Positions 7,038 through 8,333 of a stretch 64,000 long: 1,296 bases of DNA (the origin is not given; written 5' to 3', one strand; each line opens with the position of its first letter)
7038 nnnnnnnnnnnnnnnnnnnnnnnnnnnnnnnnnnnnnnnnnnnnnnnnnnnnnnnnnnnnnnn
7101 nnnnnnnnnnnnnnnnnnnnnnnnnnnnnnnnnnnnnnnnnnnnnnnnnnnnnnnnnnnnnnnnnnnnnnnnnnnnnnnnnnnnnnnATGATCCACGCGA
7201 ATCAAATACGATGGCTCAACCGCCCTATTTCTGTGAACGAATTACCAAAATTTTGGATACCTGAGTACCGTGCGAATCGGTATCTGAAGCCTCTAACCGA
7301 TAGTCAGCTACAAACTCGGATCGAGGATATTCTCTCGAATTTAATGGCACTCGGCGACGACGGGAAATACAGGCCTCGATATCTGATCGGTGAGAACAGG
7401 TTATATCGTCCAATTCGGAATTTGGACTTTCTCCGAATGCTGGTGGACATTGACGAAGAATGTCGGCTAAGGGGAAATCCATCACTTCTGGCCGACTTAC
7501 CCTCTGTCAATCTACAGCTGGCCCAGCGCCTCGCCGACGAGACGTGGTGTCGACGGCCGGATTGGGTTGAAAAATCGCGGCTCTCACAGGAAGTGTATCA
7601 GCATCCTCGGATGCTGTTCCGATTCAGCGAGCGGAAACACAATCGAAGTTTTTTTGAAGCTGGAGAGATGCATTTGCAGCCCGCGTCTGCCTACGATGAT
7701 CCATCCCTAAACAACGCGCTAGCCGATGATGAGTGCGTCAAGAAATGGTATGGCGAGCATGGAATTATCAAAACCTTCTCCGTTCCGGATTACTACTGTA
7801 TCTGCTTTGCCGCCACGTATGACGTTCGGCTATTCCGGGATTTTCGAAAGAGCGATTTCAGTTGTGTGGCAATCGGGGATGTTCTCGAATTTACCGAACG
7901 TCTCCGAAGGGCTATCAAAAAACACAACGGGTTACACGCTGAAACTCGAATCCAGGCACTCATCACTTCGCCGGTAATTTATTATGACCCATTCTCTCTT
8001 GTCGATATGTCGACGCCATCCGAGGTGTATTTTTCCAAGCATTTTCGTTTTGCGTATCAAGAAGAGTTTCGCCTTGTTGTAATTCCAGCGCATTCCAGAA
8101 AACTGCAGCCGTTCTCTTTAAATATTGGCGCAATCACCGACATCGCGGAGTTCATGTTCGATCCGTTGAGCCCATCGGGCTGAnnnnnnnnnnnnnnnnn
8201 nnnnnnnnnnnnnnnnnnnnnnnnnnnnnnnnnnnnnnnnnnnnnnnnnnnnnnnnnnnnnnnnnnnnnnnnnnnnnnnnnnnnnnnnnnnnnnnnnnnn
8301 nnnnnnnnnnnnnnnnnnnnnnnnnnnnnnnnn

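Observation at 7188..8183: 331-aa orphan protein with no recognisable motifs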

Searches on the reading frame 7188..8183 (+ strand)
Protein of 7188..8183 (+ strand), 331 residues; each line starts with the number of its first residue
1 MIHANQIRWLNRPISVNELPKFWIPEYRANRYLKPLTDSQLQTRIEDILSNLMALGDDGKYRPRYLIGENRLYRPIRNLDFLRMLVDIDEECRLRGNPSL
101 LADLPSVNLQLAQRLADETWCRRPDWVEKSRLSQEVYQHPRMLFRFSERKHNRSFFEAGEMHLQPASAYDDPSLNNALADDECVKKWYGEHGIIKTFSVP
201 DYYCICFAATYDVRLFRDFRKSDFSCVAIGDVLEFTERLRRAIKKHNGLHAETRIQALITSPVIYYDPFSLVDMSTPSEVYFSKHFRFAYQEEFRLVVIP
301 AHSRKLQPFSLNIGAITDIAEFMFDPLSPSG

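Call 7: search_protein_families(library=padloc, proteins=[window:7188-8183:+], max_evalue=1)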
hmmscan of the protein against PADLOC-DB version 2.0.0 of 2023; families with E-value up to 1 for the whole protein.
window:7188-8183:+ (331 aa): 1 family
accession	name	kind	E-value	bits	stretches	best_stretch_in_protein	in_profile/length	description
PDLC04993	PDC-S31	-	0.049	10.9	1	278-326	155-205/245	-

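Call 8: search_protein_families(library=pfam, proteins=[window:7188-8183:+], max_evalue=1)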
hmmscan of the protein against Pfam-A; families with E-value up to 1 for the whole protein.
window:7188-8183:+ (331 aa): 0 families

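Call 9: search_protein_families(library=ncbifam, proteins=[window:7188-8183:+], max_evalue=1)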
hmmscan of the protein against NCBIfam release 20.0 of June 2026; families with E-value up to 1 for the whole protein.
window:7188-8183:+ (331 aa): 0 families

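Call 10: search_protein_families(library=phrogs, proteins=[window:7188-8183:+], max_evalue=1)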
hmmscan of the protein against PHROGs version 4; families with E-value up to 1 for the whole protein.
window:7188-8183:+ (331 aa): 1 family
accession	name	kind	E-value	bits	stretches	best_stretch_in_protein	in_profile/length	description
phrog_26561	-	unknown function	3.1e-11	44.4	1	225-323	138-235/249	-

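Call 11: find_homologous_proteins(query=window:7188-8183:+, max_evalue=0.001)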
Query window:7188-8183:+ (331 aa): 35 proteins with E <= 0.001 among 1313 candidates.
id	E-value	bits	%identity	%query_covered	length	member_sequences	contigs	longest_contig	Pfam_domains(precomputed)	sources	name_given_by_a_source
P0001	1.2e-226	769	100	100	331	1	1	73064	-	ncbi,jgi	jgi:hypothetical protein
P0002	1.4e-127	443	61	97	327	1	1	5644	-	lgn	-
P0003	2.5e-123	429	60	96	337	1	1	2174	-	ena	-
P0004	2.8e-123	429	61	95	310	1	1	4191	-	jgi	jgi:hypothetical protein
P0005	2.1e-120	420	58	96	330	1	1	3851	-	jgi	jgi:hypothetical protein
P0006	4.7e-101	356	53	97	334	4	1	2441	-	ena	-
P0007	5.9e-101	356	53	96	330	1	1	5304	-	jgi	jgi:hypothetical protein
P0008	1.1e-100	355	53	97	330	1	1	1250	-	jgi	jgi:hypothetical protein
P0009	4.1e-100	353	50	98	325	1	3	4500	-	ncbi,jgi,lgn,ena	-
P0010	1.4e-99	351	51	98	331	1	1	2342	-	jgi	jgi:hypothetical protein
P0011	1.6e-99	351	52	97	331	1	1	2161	-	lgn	-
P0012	4.6e-98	346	52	97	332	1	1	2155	-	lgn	-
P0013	1.3e-97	345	51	98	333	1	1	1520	-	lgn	-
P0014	3.3e-97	344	52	95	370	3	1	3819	-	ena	-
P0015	8.1e-97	342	51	97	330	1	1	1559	-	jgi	-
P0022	1.5e-92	328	48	98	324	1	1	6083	-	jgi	jgi:hypothetical protein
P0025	5.0e-90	320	48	97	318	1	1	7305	-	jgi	jgi:hypothetical protein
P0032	1.8e-22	98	31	94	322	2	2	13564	-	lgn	-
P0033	7.9e-22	96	31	90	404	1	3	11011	-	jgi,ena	-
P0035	4.7e-10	57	27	92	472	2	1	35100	-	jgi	jgi:hypothetical protein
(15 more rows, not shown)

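Call 15: search_solved_structures(query=A1, max_evalue=10)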
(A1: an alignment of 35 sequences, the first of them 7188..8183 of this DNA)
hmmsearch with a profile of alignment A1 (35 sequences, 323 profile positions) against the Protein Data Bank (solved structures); distinct sequences matched with E-value up to 10: 0.

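Call 16: find_encoding_contigs(protein=P0001, flank=10000, max_places=3)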
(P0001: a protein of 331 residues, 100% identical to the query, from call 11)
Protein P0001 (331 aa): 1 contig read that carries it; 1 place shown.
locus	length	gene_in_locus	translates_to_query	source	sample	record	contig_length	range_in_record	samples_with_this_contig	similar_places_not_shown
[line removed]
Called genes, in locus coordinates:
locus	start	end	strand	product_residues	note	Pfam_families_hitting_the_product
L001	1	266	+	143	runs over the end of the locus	-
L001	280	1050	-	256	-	PF09948:PpoB2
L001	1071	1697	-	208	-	PF07040:DUF1326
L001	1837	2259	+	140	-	PF00472:RF-1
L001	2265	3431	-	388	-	PF13398:Peptidase_M50B (weak), PF02163:Peptidase_M50, PF00571:CBS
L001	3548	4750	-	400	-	PF08007:JmjC_2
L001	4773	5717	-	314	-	PF20582:UPF0758_N (weak), PF04002:RadC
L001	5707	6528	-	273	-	PF00557:Peptidase_M24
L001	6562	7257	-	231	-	PF17746:SfsA_N, PF03749:SfsA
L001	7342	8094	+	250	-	PF00994:MoCF_biosynth, PF24102:FLAD1_M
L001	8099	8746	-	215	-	PF00881:Nitroreductase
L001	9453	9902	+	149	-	-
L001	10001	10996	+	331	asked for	-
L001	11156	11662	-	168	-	PF09361:Phasin_2 (weak)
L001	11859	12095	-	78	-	-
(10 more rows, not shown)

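Call 17: find_encoding_contigs(protein=P0035, flank=10000, max_places=3)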
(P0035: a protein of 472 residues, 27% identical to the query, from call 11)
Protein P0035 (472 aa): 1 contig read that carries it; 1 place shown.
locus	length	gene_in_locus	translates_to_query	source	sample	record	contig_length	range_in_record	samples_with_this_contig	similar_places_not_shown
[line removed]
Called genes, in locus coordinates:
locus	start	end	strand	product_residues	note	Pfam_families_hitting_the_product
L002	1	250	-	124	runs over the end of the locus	-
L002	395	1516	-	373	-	PF22014:DUF6932, PF12146:Hydrolase_4 (faint)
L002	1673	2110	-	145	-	-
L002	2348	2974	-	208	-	PF05721:PhyH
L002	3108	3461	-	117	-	-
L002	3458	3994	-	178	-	-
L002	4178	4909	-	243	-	PF27235:AF_1680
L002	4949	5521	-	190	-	-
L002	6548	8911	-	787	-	PF12704:MacB_PCD, PF02687:FtsX, PF12704:MacB_PCD (weak), PF02687:FtsX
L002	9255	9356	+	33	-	-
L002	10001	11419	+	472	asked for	-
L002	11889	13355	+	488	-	-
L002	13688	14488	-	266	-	-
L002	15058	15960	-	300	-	-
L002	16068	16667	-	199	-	-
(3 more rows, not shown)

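Call 18: find_encoding_contigs(protein=P0032, flank=8000, max_places=3)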
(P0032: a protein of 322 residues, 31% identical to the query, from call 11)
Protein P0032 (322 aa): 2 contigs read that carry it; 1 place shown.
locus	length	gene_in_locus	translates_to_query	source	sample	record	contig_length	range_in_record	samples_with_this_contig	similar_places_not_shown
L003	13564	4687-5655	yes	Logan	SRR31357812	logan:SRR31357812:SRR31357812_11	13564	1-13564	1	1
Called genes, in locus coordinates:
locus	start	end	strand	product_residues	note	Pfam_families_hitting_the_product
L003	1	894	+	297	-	?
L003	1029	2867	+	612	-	PF02463:SMC_N (faint), PF11398:DUF2813 (faint), PF13175:AAA_15, PF13476:AAA_23 (weak), PF13304:AAA_21, PF13175:AAA_15, PF20469:OLD-like_TOPRIM (weak)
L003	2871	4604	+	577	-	PF00580:UvrD-helicase, PF13191:AAA_16 (faint), PF13245:AAA_19, PF00580:UvrD-helicase, PF13361:UvrD_C (weak), PF13538:UvrD_C_2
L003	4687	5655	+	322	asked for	-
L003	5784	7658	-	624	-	PF08378:NERD, PF04851:ResIII (faint), PF00580:UvrD-helicase (faint), PF01443:Viral_helicase1 (faint), PF13245:AAA_19 (weak), PF13361:UvrD_C, PF13538:UvrD_C_2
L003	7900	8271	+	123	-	PF03795:YCII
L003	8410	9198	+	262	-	PF00462:Glutaredoxin, PF07291:MauE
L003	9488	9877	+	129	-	-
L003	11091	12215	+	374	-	PF01145:Band_7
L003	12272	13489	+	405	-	PF01139:RtcB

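Call 19: find_encoding_contigs(protein=P0033, flank=8000, max_places=3)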
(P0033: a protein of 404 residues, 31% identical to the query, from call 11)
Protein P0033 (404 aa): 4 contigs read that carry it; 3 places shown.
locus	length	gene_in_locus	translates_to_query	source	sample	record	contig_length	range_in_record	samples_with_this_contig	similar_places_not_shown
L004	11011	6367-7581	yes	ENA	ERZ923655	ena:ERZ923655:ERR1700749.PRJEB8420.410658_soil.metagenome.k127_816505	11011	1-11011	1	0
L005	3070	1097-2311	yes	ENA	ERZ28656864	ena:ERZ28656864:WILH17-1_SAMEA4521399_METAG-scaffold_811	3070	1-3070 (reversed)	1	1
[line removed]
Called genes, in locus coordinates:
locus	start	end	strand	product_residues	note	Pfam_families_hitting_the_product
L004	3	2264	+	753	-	?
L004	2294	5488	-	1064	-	PF00400:WD40, PF23342:WDR90_beta-prop_4th, PF23381:Beta-prop_IFT122_1st, PF23409:Beta-prop_EML, PF24105:Beta-prop_CAF1B_HIR1, PF24782:WD40_MABP1-WDR62_2nd, PF24796:WDR55, PF24805:EIF3I, +62 more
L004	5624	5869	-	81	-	-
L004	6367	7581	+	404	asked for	-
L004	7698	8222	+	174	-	-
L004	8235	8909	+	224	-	-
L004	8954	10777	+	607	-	PF13676:TIR_2, PF13424:TPR_12 (faint), PF13428:TPR_14 (faint), PF13432:TPR_16 (faint), PF07719:TPR_2 (faint), PF21033:RMD1-3 (faint), PF00515:TPR_1 (faint), PF13431:TPR_17 (weak), +3 more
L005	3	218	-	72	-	?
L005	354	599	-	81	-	-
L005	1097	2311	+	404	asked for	-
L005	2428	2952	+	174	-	-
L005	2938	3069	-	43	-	?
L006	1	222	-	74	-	?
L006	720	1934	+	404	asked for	-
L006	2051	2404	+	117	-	-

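Call 21: search_protein_representatives(protein=window:7188-8183:+)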
Query: 331 residues. Proteins with E-value up to 0.001 (for the whole library): 725; up to 1e-10: 373; up to 1e-30: 15. The best 150 are listed.
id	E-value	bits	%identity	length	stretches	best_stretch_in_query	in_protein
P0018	1.8e-96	339.4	51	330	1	10-326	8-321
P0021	2.0e-94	332.7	60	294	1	5-256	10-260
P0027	5.3e-87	308.3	48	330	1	7-326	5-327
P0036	2.7e-67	243.5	72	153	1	174-326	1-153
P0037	5.3e-65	236.0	48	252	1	5-242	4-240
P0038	4.6e-63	229.6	42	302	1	16-323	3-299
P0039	1.0e-62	228.5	39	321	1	10-325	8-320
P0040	2.9e-59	217.1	46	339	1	6-240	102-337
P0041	1.2e-58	215.1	42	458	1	10-326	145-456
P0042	3.3e-56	207.1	38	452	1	11-323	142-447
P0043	6.6e-52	193.0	35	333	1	7-322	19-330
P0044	6.0e-44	166.8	54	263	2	53-173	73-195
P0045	6.1e-42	160.2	47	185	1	142-326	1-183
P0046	1.9e-39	152.0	54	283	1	11-162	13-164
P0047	2.0e-34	135.5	39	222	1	8-185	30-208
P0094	3.0e-20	88.9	34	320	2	182-304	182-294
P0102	1.0e-19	87.2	38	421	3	198-322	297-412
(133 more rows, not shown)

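Call 23: search_protein_families(library=pfam, alignment_id=A2, max_evalue=1)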
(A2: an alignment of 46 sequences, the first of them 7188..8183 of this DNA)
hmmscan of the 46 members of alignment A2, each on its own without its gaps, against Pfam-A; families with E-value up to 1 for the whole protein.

A. member 1, window:7188-8183:+ (331 aa): 0 families

B. families by the number of members that match (of 46 scanned): 9 families
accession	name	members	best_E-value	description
PF05066.19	HARE-HTH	1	0.0086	HB1, ASXL, restriction endonuclease HTH domain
PF12516.13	DUF3719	1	0.065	Protein of unknown function (DUF3719)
PF12667.13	NigD_N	1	0.11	NigD-like N-terminal OB domain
PF16775.10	ZoocinA_TRD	1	0.11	Target recognition domain of lytic exoenzyme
PF13360.13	PQQ_2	1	0.15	Outer membrane protein assembly factor BamB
PF04797.18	Herpes_ORF11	1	0.16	Herpesvirus dUTPase protein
PF07532.17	Big_4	1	0.2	Bacterial Ig-like domain (group 4)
PF22931.4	SAM_TNK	1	0.21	SAM domain-like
PF06568.16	DUF1127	1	0.24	Domain of unknown function (DUF1127)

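Call 24: predict_structure(alignment_id=A1)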
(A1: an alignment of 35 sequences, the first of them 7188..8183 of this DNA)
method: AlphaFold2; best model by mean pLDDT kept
length: 331 residues; sequences in the alignment: 35
mean_pLDDT: 87.6   pTM: 0.86
mean pLDDT of the five models: 87.6, 85.8, 81.5, 80.5, 77.8
residues with pLDDT >= 90: 197; 70-90: 97; 50-70: 30; < 50: 7
segments of 3 or more residues with pLDDT < 50: 1-4
pLDDT, mean of each block of 10 residues (from residue 1): 61 87 94 93 91 82 87 90 95 88 65 54 80 89 93 97 95 89 91 89 95 80 86 97 97 95 94 85 94 96 93 98 76 50
secondary structure, 60 per line:
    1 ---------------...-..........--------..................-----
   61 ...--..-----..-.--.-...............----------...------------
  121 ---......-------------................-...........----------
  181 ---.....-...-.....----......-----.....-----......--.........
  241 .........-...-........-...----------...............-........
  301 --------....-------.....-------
elements in order: H20-29 H38-52 E53-55 E61-63 H81-95 H124-129 E143-148 H149-158 E160-165 H166-170 E184-188 E194-198 E203-208 H214-218 E224-229 H232-249 E255-262 E264-266 H277-282 E283-285 H286-291 E293-300 E309-312 E320-324

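Call 27: fold_search(model_id=the predicted structure, library=pdb)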
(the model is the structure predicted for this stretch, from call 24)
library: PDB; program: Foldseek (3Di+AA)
matches with E <= 10: 212; with E <= 0.001: 0
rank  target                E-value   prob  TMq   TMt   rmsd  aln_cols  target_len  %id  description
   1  8xmc_A                4.3e-02  0.12  0.15  0.06  25.9       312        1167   10  Post-translocated Pol IV transcription elongation complex (released 2024-07-24)
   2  8xmb_A                5.1e-02  0.09  0.15  0.06  26.0       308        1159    9  NTP-bound Pol IV transcription elongation complex (released 2024-07-24)
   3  7eu0_A                1.7e-01  0.03  0.11  0.04  26.2       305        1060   12  The cryo-EM structure of A. thaliana Pol IV-RDR2 backtracked complex (released 2021-12-29)
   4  8tg3                  9.9e-01  0.08  0.19  0.29  14.2       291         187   10  tRNA 2'-phosphotransferase (Tpt1) from Aeropyrum pernix in complex with ADP-ribose-1" -phosphate (released 2023-11-08)
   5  4y8d_A                1.3e+00  0.06  0.11  0.13  10.9       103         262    7  Crystal structure of Cyclin-G associated kinase (GAK) complexed with selective 12i inhibitor (released 2015-04-08)
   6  3hou_A                1.3e+00  0.01  0.11  0.04  29.8       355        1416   11  Complete RNA polymerase II elongation complex I with a T-U mismatch (released 2009-07-28)
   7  5l2q_A                1.4e+00  0.04  0.12  0.13  17.0       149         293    9  Serine/threonine-protein kinase 40 (STK40) kinase homology domain (released 2017-02-01)
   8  9ldg_A                1.5e+00  0.10  0.17  0.28  10.9       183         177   11  The structure of TkoKptA/DNA/Appr>P complex-B (released 2025-11-12)
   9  2fum_D                1.6e+00  0.05  0.11  0.14  15.4       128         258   11  Catalytic domain of protein kinase PknB from Mycobacterium tuberculosis in complex with mitoxantrone (released 2006-08-01)
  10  6fsb_A                1.7e+00  0.06  0.09  0.13  14.8        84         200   17  Influenza B/Memphis/13/03 endonuclease with I38T mutation (released 2018-07-11)
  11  9flt                  1.7e+00  0.04  0.12  0.13  15.4       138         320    9  Crystal structure of human Haspin (GSG2) kinase bound to chemical probe MU1920 (released 2024-09-11)
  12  9mkb_0                1.7e+00  0.01  0.07  0.09  16.1       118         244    9  Structure of the bacteriophage T4 portal-neck-tail complex (released 2025-12-24)
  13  4o38_A                1.8e+00  0.06  0.11  0.13  10.3       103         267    9  Crystal structure of the human cyclin G associated kinase (GAK) (released 2014-01-01)
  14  4ehz_A                1.8e+00  0.03  0.09  0.10  15.8       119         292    7  The Jak1 kinase domain in complex with inhibitor (released 2012-07-04)
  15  6rid_A                1.9e+00  0.03  0.12  0.05  20.7       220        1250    8  Structure of Vaccinia Virus DNA-dependent RNA polymerase elongation complex (released 2019-12-18)
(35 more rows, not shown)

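Call 31: fold_search(model_id=the predicted structure, library=viral)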
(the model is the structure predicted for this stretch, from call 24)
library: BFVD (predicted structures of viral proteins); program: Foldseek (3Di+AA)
matches with E <= 10: 193; with E <= 0.001: 0
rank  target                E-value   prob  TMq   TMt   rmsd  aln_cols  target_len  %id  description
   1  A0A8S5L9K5            2.1e-01  0.35  0.21  0.15  10.5       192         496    8  Uncharacterized protein [Myoviridae sp. ctPuP5]
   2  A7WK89                4.1e-01  0.23  0.20  0.27  11.1       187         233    7  Uncharacterized protein [Betalipothrixvirus acidiani]
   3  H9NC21                4.3e-01  0.20  0.18  0.27  11.3       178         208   10  (no name in the UniProt tables at hand)
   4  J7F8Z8                5.1e-01  0.06  0.09  0.19  13.9       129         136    5  Structural protein [Agrobacterium phage 7-7-1]
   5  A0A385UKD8            6.1e-01  0.02  0.09  0.16  17.9       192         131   10  Uncharacterized protein [Streptomyces phage Yaboi]
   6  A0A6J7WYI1            6.9e-01  0.02  0.09  0.13  20.2       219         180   10  Uncharacterized protein [uncultured Caudovirales phage]
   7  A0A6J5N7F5            8.7e-01  0.01  0.07  0.13  20.7       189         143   10  Phage major tail protein TP901-1 [uncultured Caudovirales phage]
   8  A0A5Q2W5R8            9.2e-01  0.07  0.10  0.17  16.4       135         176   12  (no name in the UniProt tables at hand)
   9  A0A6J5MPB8            9.2e-01  0.02  0.07  0.12  15.8       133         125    9  Uncharacterized protein [uncultured Caudovirales phage]
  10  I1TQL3                1.1e+00  0.14  0.17  0.19   9.7       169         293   11  (no name in the UniProt tables at hand)
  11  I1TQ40                1.1e+00  0.03  0.13  0.17  21.7       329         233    9  (no name in the UniProt tables at hand)
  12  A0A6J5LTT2            1.1e+00  0.03  0.13  0.13  21.1       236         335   10  RecT family [uncultured Caudovirales phage]
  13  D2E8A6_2              1.1e+00  0.01  0.08  0.04  26.7       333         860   10  (no name in the UniProt tables at hand)
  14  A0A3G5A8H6            1.2e+00  0.04  0.08  0.13  16.9        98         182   17  Uncharacterized protein [Hyperionvirus sp.]
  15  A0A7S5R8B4            1.2e+00  0.04  0.08  0.15  15.8       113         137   12  (no name in the UniProt tables at hand)
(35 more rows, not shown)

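Call 32: search_protein_families(library=padloc, alignment_id=A2, max_evalue=0.1)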
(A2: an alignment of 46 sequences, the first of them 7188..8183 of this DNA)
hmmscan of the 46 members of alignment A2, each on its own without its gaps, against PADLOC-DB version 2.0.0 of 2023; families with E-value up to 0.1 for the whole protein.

A. member 1, window:7188-8183:+ (331 aa): 1 family
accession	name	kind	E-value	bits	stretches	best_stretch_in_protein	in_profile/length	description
PDLC04993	PDC-S31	-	0.049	10.9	0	278-326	155-205/245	-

B. families by the number of members that match (of 46 scanned): 6 families
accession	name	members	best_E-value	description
PDLC02622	DrmD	1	0.011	DrmD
PDLC04994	PDC-S31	1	0.019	-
PDLC03390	MTase_II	1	0.027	Type II methyltransferase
PDLC02624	DrmD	1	0.033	DrmD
PDLC02326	AbiEii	1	0.041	AbiEii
PDLC04993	PDC-S31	1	0.049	-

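Call 37: search_dna_similar(query=window:7188-8183:+, collection=plasmids, mode=protein, max_evalue=0.01, max_rows=30)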
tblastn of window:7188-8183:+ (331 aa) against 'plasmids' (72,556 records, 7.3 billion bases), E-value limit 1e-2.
Records with a match: 2; places in all: 2; records where one place covers at least 80% of the query: 2.
Best place of each record, by identity: <60% 2.
By first word of the organism name: Methylobacterium 1; Agrobacterium 1.
By predicted mobility (MOB-suite, as given by PLSDB): non-mobilizable 1; conjugative 1.
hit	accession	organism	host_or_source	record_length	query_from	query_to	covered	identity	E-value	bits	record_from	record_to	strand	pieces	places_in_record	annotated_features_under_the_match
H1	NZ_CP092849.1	Methylobacterium organophilum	-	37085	23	322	91%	24.5%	8e-18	92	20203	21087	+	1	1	hypothetical protein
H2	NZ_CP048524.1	Agrobacterium tumefaciens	walnut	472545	23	323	91%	23.1%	8e-8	61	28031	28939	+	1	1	hypothetical protein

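Call 38: search_dna_similar(query=window:7188-8183:+, collection=phages, mode=protein, max_evalue=0.01, max_rows=30)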
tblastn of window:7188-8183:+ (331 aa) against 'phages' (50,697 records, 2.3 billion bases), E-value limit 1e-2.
No match.

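Call 39: get_annotated_region(hit=H1, flank=8000)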
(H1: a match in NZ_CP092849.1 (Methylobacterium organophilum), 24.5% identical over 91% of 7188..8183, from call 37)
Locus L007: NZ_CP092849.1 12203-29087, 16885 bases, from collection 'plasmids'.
description: Methylobacterium organophilum strain WPA_B plasmid pB1501, complete sequence
organism: Methylobacterium organophilum (NCBI taxid 410)
taxonomy: Bacteria; Pseudomonadota; Alphaproteobacteria; Hyphomicrobiales; Methylobacteriaceae; Methylobacterium; Methylobacterium organophilum
host: -; source: -; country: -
typing (MOB-suite, as given by PLSDB): non-mobilizable
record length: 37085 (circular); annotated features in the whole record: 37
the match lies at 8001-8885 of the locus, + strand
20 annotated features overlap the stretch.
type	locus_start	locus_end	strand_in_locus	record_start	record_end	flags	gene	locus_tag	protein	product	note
CDS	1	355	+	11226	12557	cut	-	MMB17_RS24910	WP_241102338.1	MFS transporter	GO:0055085 - transmembrane transport [Evidence IEA]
CDS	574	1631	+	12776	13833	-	-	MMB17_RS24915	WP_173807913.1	IS630 family transposase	-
CDS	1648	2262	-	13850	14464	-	-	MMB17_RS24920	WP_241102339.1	hypothetical protein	-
CDS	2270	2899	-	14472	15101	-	-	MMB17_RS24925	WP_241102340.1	hypothetical protein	-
CDS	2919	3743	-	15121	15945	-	-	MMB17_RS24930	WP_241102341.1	lytic transglycosylase domain-containing protein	-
CDS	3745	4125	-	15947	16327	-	-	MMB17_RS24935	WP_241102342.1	hypothetical protein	-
CDS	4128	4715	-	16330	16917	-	-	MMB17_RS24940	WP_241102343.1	thermonuclease family protein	-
CDS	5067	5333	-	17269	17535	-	-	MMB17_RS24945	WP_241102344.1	hypothetical protein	-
CDS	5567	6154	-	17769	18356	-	-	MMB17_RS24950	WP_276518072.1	recombinase family protein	GO:0006310 - DNA recombination [Evidence IEA]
CDS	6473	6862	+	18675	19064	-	-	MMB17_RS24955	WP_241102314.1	DUF1801 domain-containing protein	-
CDS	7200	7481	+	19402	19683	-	-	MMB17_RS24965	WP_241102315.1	XRE family transcriptional regulator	-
CDS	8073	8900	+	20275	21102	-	-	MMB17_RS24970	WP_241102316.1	hypothetical protein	-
CDS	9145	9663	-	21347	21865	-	-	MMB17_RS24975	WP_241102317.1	hypothetical protein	-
CDS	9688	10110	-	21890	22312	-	-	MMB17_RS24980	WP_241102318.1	hypothetical protein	-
CDS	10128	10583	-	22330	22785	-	-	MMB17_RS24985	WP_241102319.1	hypothetical protein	-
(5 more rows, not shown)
